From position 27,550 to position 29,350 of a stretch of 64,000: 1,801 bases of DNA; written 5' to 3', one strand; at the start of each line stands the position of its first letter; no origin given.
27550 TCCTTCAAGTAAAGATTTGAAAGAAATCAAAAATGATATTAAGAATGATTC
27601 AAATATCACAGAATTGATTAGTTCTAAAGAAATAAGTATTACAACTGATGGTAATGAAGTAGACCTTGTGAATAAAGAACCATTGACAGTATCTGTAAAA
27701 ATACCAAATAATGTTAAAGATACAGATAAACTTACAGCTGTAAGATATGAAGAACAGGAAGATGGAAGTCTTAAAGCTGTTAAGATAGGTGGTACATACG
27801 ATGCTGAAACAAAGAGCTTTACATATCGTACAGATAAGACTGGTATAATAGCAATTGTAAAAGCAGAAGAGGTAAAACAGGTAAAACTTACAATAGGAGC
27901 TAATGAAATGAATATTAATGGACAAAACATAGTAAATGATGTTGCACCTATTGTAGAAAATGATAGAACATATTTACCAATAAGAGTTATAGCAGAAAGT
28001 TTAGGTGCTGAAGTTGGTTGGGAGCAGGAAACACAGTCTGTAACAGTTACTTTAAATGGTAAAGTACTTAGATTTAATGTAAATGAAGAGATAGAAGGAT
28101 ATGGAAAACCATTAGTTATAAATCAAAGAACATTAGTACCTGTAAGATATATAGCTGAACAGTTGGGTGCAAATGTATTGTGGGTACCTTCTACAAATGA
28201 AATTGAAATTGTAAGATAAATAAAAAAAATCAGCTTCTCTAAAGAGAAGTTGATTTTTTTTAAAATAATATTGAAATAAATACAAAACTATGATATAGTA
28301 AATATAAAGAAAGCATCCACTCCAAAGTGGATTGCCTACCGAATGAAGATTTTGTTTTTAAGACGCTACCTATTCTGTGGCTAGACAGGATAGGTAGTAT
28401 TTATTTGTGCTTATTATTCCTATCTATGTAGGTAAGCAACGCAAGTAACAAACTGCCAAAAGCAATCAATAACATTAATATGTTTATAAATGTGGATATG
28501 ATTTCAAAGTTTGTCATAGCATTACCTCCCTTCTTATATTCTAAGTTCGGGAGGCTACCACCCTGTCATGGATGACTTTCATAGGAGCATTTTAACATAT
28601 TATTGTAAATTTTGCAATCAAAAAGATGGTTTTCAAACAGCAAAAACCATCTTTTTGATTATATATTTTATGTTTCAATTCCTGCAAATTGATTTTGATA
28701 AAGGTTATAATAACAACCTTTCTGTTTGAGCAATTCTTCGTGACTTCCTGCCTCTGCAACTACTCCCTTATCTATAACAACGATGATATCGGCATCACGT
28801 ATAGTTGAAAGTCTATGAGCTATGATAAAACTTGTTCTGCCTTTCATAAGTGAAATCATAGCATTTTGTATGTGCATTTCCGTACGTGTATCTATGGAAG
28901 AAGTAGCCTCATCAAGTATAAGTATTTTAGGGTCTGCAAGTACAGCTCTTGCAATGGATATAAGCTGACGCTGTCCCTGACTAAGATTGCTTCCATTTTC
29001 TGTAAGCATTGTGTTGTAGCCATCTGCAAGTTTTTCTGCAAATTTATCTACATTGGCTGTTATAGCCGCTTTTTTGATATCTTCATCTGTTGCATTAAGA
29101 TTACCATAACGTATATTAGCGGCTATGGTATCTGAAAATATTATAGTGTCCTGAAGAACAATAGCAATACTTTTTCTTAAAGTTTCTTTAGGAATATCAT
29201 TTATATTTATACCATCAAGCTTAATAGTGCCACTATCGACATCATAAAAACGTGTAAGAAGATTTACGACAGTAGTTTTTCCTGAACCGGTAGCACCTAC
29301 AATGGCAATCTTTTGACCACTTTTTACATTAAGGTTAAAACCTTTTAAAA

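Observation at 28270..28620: Unannotated type I toxin-antitoxin-like locus: 38-aa Hol-Tox-like peptide with SD-sequestering leader and a convergent antisense sRNA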

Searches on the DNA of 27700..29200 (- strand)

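Call 4: search_rna_families(source=window, start=27700, end=29200, threshold=evalue, max_evalue=10, show_alignments=4)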
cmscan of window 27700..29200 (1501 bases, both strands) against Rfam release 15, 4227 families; matches with E-value up to 10: 32.
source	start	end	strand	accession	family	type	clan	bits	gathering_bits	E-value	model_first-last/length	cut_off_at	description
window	28616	28737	-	RF00506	Thr_leader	Cis-reg; leader;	-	27.2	55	0.015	1-118/118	no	Threonine operon leader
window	28614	28662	-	RF03940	MIR9563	Gene; miRNA;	-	22.4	90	0.25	1-127/127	no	MIR9563 microRNA precursor family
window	28610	28710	-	RF01437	S_pombe_snR10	Gene; snRNA; snoRNA; HACA-box;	CL00031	21.5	50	3.6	1-167/167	no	small nucleolar RNA snR10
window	28187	28262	+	RF00506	Thr_leader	Cis-reg; leader;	-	21.3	55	0.35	1-118/118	no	Threonine operon leader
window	28136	28262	+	RF04182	GibS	Gene; sRNA;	-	21.1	115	3.9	1-142/142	no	GibS sRNA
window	28601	28674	-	RF00076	mir-181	Gene; miRNA;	-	21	45.5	0.2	1-83/83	no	mir-181 microRNA precursor family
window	29012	29125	-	RF00438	SNORA33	Gene; snRNA; snoRNA; HACA-box;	-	21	74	2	1-130/130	no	Small nucleolar RNA SNORA33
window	28610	28666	+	RF00969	mir-556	Gene; miRNA;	-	20.9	84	0.82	1-88/88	no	mir-556 microRNA precursor family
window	28223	28270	-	RF01459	rliE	Gene; sRNA;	-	20.9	90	1.2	134-182/222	no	Listeria sRNA rliE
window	28603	28673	-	RF04302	mir-506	Gene; miRNA;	CL00140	20.6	84.5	0.34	1-81/81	no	mir-506 microRNA precursor family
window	28611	28730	-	RF01579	RUF2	Gene; sRNA;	-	20.5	90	4.5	1-154/154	no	Plasmodium RNA of unknown function RUF2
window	28606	28669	-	RF04205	MIR2606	Gene; miRNA;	-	20.5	139.7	5.3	1-165/165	no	MIR2606 microRNA precursor family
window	28620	28778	-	RF04184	BTnc060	Gene; sRNA;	-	19.9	228.9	2.7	1-213/213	no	Bacteroides sRNA BTnc060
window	27972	28092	+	RF00348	snoR9_plant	Gene; snRNA; snoRNA; CD-box;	-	19.6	43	4.5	1-129/129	no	Small nucleolar RNA snoR9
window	28585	28668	+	RF02366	Yfr19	Gene; sRNA;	-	19.6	70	7.2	1-82/82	no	Cyanobacterial functional RNA 19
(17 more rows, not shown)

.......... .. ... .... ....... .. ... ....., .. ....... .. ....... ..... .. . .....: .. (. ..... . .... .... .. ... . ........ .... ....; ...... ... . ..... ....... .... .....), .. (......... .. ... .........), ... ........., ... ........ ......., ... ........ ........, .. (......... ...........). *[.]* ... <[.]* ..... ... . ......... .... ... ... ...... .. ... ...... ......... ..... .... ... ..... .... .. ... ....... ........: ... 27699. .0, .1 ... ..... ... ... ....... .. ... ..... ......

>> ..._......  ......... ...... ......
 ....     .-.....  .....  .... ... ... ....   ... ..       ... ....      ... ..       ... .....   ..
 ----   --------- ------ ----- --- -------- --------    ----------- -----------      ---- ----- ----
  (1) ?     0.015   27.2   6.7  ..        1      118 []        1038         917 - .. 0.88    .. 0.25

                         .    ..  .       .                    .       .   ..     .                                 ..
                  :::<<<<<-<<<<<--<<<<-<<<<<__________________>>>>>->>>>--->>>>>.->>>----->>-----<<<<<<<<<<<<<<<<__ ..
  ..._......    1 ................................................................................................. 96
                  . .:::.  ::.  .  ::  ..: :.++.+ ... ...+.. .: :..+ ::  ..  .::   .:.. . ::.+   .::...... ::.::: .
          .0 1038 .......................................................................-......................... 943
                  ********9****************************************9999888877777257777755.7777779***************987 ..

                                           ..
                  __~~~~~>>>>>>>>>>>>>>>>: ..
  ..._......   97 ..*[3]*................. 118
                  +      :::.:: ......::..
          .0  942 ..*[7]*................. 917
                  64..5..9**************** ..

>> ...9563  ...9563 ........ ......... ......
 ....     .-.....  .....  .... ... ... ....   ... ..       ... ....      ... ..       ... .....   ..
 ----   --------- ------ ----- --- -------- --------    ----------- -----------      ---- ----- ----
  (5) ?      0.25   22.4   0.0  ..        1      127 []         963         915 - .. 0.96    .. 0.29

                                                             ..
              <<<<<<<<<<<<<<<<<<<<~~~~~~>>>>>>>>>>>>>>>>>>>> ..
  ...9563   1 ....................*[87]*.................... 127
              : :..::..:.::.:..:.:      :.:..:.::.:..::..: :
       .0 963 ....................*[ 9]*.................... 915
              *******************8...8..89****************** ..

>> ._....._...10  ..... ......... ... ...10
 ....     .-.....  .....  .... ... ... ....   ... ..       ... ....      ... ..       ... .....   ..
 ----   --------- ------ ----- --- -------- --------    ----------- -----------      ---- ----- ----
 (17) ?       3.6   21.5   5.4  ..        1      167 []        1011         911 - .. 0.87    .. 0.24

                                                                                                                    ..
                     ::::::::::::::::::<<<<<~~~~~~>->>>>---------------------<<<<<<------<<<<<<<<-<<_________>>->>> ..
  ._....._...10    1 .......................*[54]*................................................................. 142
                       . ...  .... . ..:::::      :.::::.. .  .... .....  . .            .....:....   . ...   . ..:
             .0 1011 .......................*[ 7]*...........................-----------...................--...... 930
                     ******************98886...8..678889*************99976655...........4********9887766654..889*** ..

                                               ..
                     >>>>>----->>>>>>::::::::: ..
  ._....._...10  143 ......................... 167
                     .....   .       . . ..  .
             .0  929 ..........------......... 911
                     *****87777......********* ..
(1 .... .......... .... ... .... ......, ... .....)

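Call 65: search_rna_families(sources=[L011, L001, L136], threshold=evalue, max_evalue=0.1)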
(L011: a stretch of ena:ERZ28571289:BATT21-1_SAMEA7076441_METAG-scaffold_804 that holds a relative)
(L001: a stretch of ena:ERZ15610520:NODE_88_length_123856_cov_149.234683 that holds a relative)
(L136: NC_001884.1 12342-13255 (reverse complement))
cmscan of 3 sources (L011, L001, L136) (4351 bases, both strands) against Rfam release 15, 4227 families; matches with E-value up to 0.1: 2.
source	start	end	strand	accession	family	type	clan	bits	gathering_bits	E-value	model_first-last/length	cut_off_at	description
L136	342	629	+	RF01412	BsrG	Gene; sRNA;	-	210.4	55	8.3e-54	1-259/259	no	BsrG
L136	244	332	-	RF02449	ncr1015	Gene; sRNA;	-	37.1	60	0.0071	1-121/121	no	Bacillus sRNA ncr1015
